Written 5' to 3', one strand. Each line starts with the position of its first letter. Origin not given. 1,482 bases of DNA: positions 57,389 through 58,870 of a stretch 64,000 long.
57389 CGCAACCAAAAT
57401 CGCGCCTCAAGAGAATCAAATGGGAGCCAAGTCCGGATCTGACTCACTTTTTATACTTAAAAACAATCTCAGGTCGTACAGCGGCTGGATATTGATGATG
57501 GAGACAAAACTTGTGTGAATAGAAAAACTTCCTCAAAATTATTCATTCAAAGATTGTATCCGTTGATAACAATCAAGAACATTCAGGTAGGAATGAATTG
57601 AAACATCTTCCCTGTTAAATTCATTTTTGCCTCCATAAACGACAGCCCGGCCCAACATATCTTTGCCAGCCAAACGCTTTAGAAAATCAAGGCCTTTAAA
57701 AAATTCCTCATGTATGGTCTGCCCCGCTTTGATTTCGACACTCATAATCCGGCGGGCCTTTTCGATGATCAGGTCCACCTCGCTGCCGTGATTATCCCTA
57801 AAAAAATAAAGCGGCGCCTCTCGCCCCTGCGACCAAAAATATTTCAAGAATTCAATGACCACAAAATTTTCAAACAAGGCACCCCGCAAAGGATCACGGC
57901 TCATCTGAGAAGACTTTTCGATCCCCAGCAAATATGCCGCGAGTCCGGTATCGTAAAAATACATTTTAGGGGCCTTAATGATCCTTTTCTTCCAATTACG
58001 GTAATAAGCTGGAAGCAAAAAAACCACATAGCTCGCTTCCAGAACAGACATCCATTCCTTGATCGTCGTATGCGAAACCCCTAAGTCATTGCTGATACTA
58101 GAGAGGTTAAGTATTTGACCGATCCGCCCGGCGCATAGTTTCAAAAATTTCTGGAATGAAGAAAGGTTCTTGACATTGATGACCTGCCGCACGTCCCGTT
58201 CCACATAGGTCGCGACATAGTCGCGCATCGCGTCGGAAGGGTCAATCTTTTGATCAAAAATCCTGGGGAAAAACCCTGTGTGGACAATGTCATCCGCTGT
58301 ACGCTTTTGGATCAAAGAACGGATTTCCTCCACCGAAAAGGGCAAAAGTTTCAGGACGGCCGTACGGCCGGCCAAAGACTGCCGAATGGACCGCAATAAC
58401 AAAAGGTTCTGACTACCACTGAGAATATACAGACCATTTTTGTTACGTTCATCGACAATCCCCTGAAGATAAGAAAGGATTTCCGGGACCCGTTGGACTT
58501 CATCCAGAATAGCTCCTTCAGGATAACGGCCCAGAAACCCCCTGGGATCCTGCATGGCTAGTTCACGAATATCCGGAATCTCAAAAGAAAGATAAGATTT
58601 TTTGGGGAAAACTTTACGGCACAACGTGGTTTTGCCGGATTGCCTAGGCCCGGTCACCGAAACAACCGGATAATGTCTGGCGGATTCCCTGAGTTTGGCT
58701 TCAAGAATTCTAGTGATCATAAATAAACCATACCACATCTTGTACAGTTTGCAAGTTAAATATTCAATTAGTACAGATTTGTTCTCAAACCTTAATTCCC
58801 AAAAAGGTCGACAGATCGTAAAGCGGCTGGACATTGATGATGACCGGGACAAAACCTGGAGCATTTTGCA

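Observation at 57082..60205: Orphan 3' remnants of the giant-gene C-terminal module interleaved with a divergent pair of COG1373 AAA ATPases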

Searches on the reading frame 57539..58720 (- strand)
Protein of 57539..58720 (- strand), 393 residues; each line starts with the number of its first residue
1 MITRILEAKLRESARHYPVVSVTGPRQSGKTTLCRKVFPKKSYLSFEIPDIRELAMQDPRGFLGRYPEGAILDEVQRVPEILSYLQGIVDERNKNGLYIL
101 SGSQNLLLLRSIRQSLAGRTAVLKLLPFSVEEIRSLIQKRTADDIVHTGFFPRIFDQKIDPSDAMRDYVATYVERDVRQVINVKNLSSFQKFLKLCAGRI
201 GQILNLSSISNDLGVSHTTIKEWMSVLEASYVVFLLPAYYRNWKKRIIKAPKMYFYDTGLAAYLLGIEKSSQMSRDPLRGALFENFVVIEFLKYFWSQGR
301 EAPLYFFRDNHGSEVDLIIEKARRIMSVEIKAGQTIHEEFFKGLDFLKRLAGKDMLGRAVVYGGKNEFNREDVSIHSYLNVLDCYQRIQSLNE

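Call 5: search_protein_families(library=pfam, proteins=[window:57539-58720:-], max_evalue=0.01)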
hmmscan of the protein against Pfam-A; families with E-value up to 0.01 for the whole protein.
window:57539-58720:- (393 aa): 4 families
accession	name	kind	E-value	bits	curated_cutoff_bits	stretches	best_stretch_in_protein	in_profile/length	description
PF13635.12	DUF4143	-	3e-51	173.8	28.1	1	174-333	1-160/160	Domain of unknown function (DUF4143)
PF13173.12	AAA_14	-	2.3e-26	92.8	27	1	18-133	3-128/129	AAA domain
PF13401.12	AAA_22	-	0.00072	20.3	27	0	18-38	6-26/130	AAA domain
PF13191.12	AAA_16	-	0.0054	17.7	32.6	0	6-38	12-45/167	AAA ATPase domain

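Call 6: search_protein_families(library=ncbifam, proteins=[window:57539-58720:-], max_evalue=0.1)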
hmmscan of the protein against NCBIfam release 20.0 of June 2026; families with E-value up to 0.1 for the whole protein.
window:57539-58720:- (393 aa): 2 families
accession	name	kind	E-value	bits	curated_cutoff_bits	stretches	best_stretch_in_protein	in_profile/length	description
NF009647.0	PRK13182.1-2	equivalog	0.052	13.6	165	0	88-161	30-99/176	chromosome-anchoring protein RacA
NF011281.0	PRK14689.1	equivalog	0.073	13.1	122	0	314-347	40-72/128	hypothetical protein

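Call 11: find_encoding_contigs(protein=window:57539-58720:-, flank=10000, max_places=10)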
Protein window:57539-58720:- (393 aa): no gene with exactly this product is on record in the collection.

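Call 41: search_protein_families(library=padloc, proteins=[window:57539-58720:-], max_evalue=0.01)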
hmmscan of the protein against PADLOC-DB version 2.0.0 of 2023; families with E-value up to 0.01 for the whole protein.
window:57539-58720:- (393 aa): 8 families
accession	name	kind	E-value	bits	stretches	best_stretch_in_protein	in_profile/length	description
PDLC04790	PDC-S01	-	6e-105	349.4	1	1-369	11-404/422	-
PDLC04789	PDC-S01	-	1.2e-64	216.7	1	1-337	1-345/375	-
PDLC04787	PDC-S01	-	6.9e-35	118.7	1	3-328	12-353/412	-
PDLC04791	PDC-S01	-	5.7e-29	99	1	71-338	85-357/395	-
PDLC04788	PDC-S01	-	1.3e-18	65.1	1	168-335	212-385/448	-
PDLC04786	PDC-S01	-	2e-18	64.4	1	248-338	303-392/439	-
PDLC04792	PDC-S01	-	3.6e-16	56.8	2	252-337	306-389/452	-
PDLC01903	CARF4--CARF_PDDEXK_TM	-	0.0014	16.1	1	241-362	242-345/380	-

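Call 78: search_dna_similar(query=window:57539-58720:-, collection=plasmids, mode=protein, max_rows=15, max_evalue=1e-20)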
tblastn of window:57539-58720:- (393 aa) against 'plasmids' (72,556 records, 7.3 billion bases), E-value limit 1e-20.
Records with a match: 326; places in all: 366; records where one place covers at least 80% of the query: 298.
Best place of each record, by identity: <60% 326.
By first word of the organism name: Rhizobium 74; Agrobacterium 48; Moraxella 30; Thermus 19; Sinorhizobium 13; Ensifer 8; Sulfitobacter 7; Runella 6; Neorhizobium 6; Sphingobium 5; and 66 more.
By predicted mobility (MOB-suite, as given by PLSDB): non-mobilizable 143; conjugative 132; mobilizable 51.
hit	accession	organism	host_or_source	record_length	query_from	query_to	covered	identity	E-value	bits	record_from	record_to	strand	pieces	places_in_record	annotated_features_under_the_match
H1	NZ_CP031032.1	Runella sp. SP2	whole organism,freshwater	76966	1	375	95%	49.9%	2e-114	374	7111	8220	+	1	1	ATP-binding protein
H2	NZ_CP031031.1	Runella sp. SP2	whole organism,freshwater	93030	1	375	95%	49.3%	8e-114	372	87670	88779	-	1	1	ATP-binding protein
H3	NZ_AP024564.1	Allochromatium tepidum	-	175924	1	384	98%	47.3%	2e-118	385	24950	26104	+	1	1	ATP-binding protein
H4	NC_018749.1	Emticicia oligotrophica DSM 17448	warm spring water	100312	2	378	96%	45.1%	2e-109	359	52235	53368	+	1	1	ATP-binding protein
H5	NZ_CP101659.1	Wolbachia endosymbiont of Aedes albopictus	Aedes albopictus,Wolbachia purified ...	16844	1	351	89%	47.9%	3e-106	350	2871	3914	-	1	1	ATP-binding protein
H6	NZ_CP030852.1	Runella rosea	Whole organism,fresh water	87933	1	342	87%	47.5%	1e-98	328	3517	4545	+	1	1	ATP-binding protein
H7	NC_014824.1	Ruminococcus albus 7 = DSM 20455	-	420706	1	364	93%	38.0%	2e-75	261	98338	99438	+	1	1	ATP-binding protein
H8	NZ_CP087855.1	Moraxella bovis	Bovine,bacteria culture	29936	2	360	91%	36.9%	2e-71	249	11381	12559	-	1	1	ATP-binding protein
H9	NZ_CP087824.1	Moraxella bovis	Bovine,bacteria culture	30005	2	360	91%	36.9%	2e-71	249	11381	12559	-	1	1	ATP-binding protein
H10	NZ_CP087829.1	Moraxella bovis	Bovine,bacteria culture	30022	2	360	91%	36.9%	2e-71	249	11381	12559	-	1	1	ATP-binding protein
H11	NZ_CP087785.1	Moraxella bovis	Bovine,bacteria culture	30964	2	360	91%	36.9%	2e-71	249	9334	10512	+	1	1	ATP-binding protein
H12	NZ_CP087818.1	Moraxella bovis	Bovine,bacteria culture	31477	2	360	91%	36.9%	2e-71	249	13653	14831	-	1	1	ATP-binding protein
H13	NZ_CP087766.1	Moraxella bovis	Bovine,bacteria culture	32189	2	360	91%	36.9%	2e-71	249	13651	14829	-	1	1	ATP-binding protein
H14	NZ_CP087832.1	Moraxella bovis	Bovine,bacteria culture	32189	2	360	91%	36.9%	2e-71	249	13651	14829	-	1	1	ATP-binding protein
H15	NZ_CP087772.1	Moraxella bovis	Bovine,bacteria culture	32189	2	360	91%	36.9%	2e-71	249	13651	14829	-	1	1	ATP-binding protein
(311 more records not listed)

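Call 79: get_annotated_region(hit=H1, flank=2500)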
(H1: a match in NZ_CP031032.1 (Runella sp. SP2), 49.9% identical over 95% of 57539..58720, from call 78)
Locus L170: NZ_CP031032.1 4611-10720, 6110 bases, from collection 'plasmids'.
description: Runella sp. SP2 plasmid pSP2_2, complete sequence
organism: Runella sp. SP2 (NCBI taxid 2268026)
taxonomy: Bacteria; Bacteroidota; Cytophagia; Cytophagales; Spirosomataceae; Runella; Runella sp. SP2
host: -; source: whole organism,freshwater; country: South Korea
typing (MOB-suite, as given by PLSDB): non-mobilizable
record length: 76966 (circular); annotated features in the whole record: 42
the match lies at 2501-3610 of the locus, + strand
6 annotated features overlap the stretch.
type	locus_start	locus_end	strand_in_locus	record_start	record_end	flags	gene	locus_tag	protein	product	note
CDS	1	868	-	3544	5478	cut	-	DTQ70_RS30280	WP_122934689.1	TM1802 family CRISPR-associated protein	-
CDS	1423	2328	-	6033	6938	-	-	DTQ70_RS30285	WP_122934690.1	WYL domain-containing protein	-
CDS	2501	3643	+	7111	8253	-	-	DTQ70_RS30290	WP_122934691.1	ATP-binding protein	-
CDS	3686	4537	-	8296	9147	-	-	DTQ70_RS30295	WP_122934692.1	hypothetical protein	-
CDS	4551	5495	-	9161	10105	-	-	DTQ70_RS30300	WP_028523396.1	AAA family ATPase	-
CDS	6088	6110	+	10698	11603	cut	-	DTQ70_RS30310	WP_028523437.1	replication initiation protein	GO:0006270 - DNA replication initiation [Evidence IEA]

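Call 80: get_annotated_region(hit=H3, flank=2500)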
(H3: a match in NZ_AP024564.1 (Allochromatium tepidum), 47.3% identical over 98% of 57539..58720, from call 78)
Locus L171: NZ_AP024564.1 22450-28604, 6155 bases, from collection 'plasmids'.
description: Allochromatium tepidum strain NZ plasmid pAt1, complete sequence
organism: Allochromatium tepidum (NCBI taxid 553982)
taxonomy: Bacteria; Pseudomonadota; Gammaproteobacteria; Chromatiales; Chromatiaceae; Allochromatium; Allochromatium tepidum
host: -; source: -; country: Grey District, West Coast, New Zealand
typing (MOB-suite, as given by PLSDB): non-mobilizable
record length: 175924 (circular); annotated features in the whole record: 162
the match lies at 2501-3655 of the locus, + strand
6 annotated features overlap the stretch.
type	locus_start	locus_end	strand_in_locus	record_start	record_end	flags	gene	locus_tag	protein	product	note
CDS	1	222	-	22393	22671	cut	-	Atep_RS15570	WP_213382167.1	hypothetical protein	-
CDS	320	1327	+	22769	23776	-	-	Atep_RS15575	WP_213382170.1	S49 family peptidase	GO:0006508 - proteolysis [Evidence IEA]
CDS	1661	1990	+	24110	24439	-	-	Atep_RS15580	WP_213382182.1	H-NS histone family protein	-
CDS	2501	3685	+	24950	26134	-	-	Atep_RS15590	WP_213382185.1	ATP-binding protein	-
CDS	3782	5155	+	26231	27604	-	yjjJ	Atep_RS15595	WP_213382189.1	type II toxin-antitoxin system HipA family toxin YjjJ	-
CDS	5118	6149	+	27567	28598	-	-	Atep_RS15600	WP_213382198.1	DNA-binding protein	-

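Call 81: get_annotated_region(hit=H4, flank=2500)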
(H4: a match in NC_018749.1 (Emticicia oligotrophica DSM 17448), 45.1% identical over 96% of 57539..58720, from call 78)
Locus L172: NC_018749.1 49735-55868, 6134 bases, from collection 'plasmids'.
description: Emticicia oligotrophica DSM 17448 plasmid pEMTOL02, complete sequence
organism: Emticicia oligotrophica DSM 17448 (NCBI taxid 929562)
taxonomy: Bacteria; Bacteroidota; Cytophagia; Cytophagales; Leadbetterellaceae; Emticicia; Emticicia oligotrophica; Emticicia oligotrophica DSM 17448
host: -; source: warm spring water; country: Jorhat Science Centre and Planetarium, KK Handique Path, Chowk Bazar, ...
typing (MOB-suite, as given by PLSDB): non-mobilizable
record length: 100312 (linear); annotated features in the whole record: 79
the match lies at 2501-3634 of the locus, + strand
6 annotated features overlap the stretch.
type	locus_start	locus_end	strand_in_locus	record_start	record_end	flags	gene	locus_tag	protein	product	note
CDS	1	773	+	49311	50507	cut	-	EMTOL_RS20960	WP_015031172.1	AAA family ATPase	-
CDS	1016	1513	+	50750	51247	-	-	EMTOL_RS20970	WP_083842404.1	outer membrane beta-barrel protein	-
CDS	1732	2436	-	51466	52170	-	-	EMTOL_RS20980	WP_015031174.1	L-ribulose-5-phosphate 4-epimerase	-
CDS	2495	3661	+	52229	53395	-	-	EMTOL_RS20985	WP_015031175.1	ATP-binding protein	-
CDS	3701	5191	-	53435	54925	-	araA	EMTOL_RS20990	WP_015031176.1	L-arabinose isomerase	GO:0005996 - monosaccharide metabolic process [Evidence IEA]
CDS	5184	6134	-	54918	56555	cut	-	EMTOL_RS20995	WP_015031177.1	ribulokinase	GO:0019569 - L-arabinose catabolic process to xylulose 5-phosphate [Evidence IEA]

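Call 82: get_annotated_region(hit=H5, flank=2500)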
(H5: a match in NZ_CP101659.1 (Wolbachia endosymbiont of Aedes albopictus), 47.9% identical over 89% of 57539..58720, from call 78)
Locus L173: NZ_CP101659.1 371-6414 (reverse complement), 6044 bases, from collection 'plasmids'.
description: Wolbachia endosymbiont of Aedes albopictus isolate wAlbA-JF2017 plasmid pWALBA2, complete sequence
organism: Wolbachia endosymbiont of Aedes albopictus (NCBI taxid 167957)
taxonomy: Bacteria; Pseudomonadota; Alphaproteobacteria; Rickettsiales; Anaplasmataceae; Wolbachia; Wolbachia endosymbiont of Aedes albopictus
host: -; source: Aedes albopictus,Wolbachia purified from mosquito ovaries,ovaries,Laboratory mosquito line (Malaysian nuclear ...; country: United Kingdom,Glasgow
typing (MOB-suite, as given by PLSDB): non-mobilizable
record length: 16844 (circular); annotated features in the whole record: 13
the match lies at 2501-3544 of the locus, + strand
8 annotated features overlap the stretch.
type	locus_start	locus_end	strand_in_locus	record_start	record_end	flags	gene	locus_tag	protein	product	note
CDS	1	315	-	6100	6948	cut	-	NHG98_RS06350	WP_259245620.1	Rpn family recombination-promoting nuclease/putative transposase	-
CDS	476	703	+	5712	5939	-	-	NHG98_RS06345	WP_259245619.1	hypothetical protein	-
CDS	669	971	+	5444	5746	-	-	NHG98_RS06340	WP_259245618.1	type II toxin-antitoxin system RelE/ParE family toxin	GO:0030541 - plasmid partitioning [Evidence IEA]; GO:0051290 - protein heterotetramerization [Evidence IEA]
CDS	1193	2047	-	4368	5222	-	-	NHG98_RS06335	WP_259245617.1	Rpn family recombination-promoting nuclease/putative transposase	-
CDS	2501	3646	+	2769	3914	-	-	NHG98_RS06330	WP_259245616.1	ATP-binding protein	-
CDS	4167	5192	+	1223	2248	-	-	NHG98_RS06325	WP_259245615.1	hypothetical protein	-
CDS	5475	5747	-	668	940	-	-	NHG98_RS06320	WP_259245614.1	hypothetical protein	-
CDS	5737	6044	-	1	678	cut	-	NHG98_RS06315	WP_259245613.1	AAA family ATPase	-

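Call 83: get_annotated_region(hit=H7, flank=2500)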
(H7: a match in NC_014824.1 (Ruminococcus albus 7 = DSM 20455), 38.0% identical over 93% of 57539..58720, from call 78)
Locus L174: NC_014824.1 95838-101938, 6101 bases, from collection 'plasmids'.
description: Ruminococcus albus 7 = DSM 20455 plasmid pRUMAL01, complete sequence
organism: Ruminococcus albus 7 = DSM 20455 (NCBI taxid 697329)
taxonomy: Bacteria; Bacillota; Clostridia; Eubacteriales; Oscillospiraceae; Ruminococcus; Ruminococcus albus; Ruminococcus albus 7 = DSM 20455
host: -; source: -; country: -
typing (MOB-suite, as given by PLSDB): mobilizable; relaxase MOBP
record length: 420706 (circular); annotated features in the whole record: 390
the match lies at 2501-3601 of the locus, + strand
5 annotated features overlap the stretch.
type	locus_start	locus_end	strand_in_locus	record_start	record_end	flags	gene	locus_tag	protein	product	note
CDS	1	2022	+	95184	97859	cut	-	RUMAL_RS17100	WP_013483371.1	discoidin domain-containing protein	-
CDS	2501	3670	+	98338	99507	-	-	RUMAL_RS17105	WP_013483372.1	ATP-binding protein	-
CDS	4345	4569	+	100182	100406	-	-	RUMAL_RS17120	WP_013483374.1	helix-turn-helix transcriptional regulator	-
CDS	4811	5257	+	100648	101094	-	-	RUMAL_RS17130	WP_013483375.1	hypothetical protein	-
CDS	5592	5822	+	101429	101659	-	-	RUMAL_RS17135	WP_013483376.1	helix-turn-helix transcriptional regulator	-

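Call 84: get_annotated_region(hit=H8, flank=2500)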
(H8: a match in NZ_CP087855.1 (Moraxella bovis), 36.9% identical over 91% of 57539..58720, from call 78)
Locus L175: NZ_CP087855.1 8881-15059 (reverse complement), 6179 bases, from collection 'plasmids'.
description: Moraxella bovis strain SAM57990 plasmid unnamed, complete sequence
organism: Moraxella bovis (NCBI taxid 476)
taxonomy: Bacteria; Pseudomonadota; Gammaproteobacteria; Moraxellales; Moraxellaceae; Moraxella; Moraxella bovis
host: -; source: Bovine,bacteria culture; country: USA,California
typing (MOB-suite, as given by PLSDB): mobilizable; replicon rep_cluster_618; relaxase MOBP
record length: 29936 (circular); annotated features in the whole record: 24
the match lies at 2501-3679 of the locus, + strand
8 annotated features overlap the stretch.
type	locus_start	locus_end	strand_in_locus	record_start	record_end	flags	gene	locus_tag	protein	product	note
CDS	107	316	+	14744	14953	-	mobC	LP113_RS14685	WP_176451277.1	plasmid mobilization relaxosome protein MobC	-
CDS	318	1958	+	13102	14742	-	-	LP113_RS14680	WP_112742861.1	relaxase/mobilization nuclease domain-containing protein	-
CDS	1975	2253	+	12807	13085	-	-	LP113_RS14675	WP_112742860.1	hypothetical protein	-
CDS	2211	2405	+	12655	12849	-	-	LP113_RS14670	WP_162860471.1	hypothetical protein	-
CDS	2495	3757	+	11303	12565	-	-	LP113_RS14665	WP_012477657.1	ATP-binding protein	-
CDS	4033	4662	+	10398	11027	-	-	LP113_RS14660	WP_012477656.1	AAA family ATPase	-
CDS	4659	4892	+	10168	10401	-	-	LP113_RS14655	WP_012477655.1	DUF1548 domain-containing protein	-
CDS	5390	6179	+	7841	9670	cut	-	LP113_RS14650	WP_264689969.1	ShlB/FhaC/HecB family hemolysin secretion/activation protein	GO:0006811 - monoatomic ion transport [Evidence IEA]; GO:0015031 - protein transport [Evidence IEA]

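Call 90: search_dna_similar(query=window:57539-58720:-, collection=plasmids, mode=protein, max_rows=60, rows=spread, max_evalue=1e-20)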
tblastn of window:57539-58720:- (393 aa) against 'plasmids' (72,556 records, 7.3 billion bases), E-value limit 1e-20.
Records with a match: 326; places in all: 366; records where one place covers at least 80% of the query: 298.
Best place of each record, by identity: <60% 326.
By first word of the organism name: Rhizobium 74; Agrobacterium 48; Moraxella 30; Thermus 19; Sinorhizobium 13; Ensifer 8; Sulfitobacter 7; Runella 6; Neorhizobium 6; Sphingobium 5; and 66 more.
By predicted mobility (MOB-suite, as given by PLSDB): non-mobilizable 143; conjugative 132; mobilizable 51.
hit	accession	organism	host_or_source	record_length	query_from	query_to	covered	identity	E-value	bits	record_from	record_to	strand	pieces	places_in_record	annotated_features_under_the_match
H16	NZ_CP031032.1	Runella sp. SP2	whole organism,freshwater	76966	1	375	95%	49.9%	2e-114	374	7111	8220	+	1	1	ATP-binding protein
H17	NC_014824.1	Ruminococcus albus 7 = DSM 20455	-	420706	1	364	93%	38.0%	2e-75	261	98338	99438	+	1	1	ATP-binding protein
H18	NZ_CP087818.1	Moraxella bovis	Bovine,bacteria culture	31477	2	360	91%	36.9%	2e-71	249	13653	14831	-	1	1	ATP-binding protein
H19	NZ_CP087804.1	Moraxella bovis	Bovine,bacteria culture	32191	2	360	91%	36.9%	2e-71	249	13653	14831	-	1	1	ATP-binding protein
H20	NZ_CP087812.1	Moraxella bovis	Bovine,bacteria culture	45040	2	360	91%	36.9%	2e-71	249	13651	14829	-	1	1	ATP-binding protein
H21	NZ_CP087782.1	Moraxella bovis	Bovine,bacteria culture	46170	2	360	91%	36.9%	2e-71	249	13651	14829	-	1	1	ATP-binding protein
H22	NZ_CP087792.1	Moraxella bovis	Bovine,bacteria culture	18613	2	357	91%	37.2%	2e-71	250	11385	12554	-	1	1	ATP-binding protein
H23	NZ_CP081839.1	Agrobacterium vitis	Vitis,Cell culture,South Africa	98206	4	366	92%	34.5%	1e-52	196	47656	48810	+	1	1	ATP-binding protein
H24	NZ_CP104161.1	Rhizobium sp. CB3060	Leucaena leucocephala,cell culture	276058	4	362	91%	33.9%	3e-48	182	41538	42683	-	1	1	ATP-binding protein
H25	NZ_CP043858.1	Aliarcobacter cibarius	cell culture,Poultry carcass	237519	1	364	93%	33.0%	4e-60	217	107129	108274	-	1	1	ATP-binding protein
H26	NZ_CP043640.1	Sphingomonas sp. NBWT7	pure culture,soil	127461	1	362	92%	33.1%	2e-51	192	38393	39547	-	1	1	ATP-binding protein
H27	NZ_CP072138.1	Agrobacterium sp. S7/73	Phyla canescens,cell culture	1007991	19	352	85%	35.8%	2e-53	197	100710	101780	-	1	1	record has no annotation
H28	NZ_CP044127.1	Rhizobium sp. BG4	Prosopis cineraria,pure bacterial ...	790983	18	364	88%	34.3%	2e-51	192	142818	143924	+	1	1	ATP-binding protein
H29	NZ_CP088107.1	Rhizobium ruizarguesonis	cell culture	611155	4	362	88%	34.3%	1e-42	200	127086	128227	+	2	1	none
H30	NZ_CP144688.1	Thermus thermophilus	culture,laboratory strain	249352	17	368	90%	33.7%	1e-39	157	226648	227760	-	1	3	ATP-binding protein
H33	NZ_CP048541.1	Agrobacterium tumefaciens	walnut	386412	19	352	85%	35.3%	3e-52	194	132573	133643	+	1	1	ATP-binding protein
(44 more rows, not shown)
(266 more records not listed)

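Call 91: get_annotated_region(hit=H33, flank=3000)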
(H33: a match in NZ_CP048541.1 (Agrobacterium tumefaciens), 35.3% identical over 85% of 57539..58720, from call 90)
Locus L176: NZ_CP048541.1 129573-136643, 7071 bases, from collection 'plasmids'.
description: Agrobacterium tumefaciens strain SJ002 plasmid pAt, complete sequence
organism: Agrobacterium tumefaciens (NCBI taxid 358)
taxonomy: Bacteria; Pseudomonadota; Alphaproteobacteria; Hyphomicrobiales; Rhizobiaceae; Agrobacterium; Agrobacterium tumefaciens
host: -; source: walnut; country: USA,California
typing (MOB-suite, as given by PLSDB): conjugative; relaxase MOBQ; mating-pair formation MPF_T
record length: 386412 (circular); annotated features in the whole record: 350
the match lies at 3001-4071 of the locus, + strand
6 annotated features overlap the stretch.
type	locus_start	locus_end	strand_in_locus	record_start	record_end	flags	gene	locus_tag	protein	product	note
CDS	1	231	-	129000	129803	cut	-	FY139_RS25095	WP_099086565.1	ABC transporter permease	GO:0055085 - transmembrane transport [Evidence IEA]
CDS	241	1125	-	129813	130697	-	-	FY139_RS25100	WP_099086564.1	ABC transporter permease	GO:0055085 - transmembrane transport [Evidence IEA]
CDS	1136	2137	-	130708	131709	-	-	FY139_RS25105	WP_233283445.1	ABC transporter substrate-binding protein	-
CDS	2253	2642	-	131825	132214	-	-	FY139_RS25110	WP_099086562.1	hypothetical protein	-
CDS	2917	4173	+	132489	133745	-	-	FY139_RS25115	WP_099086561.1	ATP-binding protein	-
CDS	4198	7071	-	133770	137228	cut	pyc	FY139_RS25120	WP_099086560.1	pyruvate carboxylase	GO:0006094 - gluconeogenesis [Evidence IEA]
